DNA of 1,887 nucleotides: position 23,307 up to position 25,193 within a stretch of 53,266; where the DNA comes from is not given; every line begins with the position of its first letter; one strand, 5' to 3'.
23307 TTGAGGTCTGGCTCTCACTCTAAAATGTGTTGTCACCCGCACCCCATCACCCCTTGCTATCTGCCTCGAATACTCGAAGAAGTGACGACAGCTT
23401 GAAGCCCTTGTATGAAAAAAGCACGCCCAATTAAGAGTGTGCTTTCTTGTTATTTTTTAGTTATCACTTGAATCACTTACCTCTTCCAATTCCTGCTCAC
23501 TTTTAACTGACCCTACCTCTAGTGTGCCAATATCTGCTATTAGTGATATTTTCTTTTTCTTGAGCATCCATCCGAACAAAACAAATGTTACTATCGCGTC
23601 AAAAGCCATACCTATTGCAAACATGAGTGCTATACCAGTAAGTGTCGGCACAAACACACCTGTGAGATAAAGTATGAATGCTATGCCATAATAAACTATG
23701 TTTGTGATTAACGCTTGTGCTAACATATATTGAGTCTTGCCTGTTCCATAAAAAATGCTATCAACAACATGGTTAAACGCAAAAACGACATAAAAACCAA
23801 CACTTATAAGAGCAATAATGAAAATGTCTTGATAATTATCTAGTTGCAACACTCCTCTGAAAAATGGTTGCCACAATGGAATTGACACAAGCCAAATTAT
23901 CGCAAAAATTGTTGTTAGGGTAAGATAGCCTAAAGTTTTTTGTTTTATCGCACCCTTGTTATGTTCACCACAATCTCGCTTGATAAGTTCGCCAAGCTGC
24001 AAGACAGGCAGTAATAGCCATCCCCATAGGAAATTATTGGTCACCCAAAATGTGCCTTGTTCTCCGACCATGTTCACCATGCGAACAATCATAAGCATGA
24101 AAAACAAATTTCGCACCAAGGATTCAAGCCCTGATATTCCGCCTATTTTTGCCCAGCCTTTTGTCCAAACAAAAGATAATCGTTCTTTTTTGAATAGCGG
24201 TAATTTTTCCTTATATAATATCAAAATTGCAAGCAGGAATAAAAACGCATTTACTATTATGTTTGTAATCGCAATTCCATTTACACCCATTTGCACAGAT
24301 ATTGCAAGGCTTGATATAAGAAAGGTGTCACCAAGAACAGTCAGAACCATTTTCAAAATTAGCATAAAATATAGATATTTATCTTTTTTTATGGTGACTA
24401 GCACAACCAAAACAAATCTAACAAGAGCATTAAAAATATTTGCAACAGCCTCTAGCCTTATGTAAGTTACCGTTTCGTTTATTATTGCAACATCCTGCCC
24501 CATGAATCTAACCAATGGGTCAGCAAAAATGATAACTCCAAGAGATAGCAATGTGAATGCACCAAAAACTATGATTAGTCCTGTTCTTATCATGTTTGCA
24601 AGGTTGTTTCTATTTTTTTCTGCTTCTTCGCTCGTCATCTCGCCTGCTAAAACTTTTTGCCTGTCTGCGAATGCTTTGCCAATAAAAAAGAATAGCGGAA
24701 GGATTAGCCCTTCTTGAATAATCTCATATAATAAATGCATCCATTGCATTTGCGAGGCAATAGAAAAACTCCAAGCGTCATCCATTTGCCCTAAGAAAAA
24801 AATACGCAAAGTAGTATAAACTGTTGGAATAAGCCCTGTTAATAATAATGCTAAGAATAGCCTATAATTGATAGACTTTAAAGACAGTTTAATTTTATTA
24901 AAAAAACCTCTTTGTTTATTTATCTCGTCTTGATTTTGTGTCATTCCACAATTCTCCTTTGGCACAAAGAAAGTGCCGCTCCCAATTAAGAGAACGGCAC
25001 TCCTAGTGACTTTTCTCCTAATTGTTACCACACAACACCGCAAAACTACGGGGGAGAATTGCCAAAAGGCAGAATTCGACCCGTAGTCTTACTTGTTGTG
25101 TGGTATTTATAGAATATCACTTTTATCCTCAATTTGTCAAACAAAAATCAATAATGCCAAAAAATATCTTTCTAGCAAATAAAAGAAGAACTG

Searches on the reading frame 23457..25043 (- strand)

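Call 105: search_protein_families(library=pfam, proteins=[window:23457-25043:-], max_evalue=0.0001)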
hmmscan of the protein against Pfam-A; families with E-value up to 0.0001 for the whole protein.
window:23457-25043:- (528 aa): 1 family
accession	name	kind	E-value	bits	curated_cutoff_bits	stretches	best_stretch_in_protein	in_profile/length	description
PF01554.23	MatE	-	4.3e-06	27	24.9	1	142-237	62-157/161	MatE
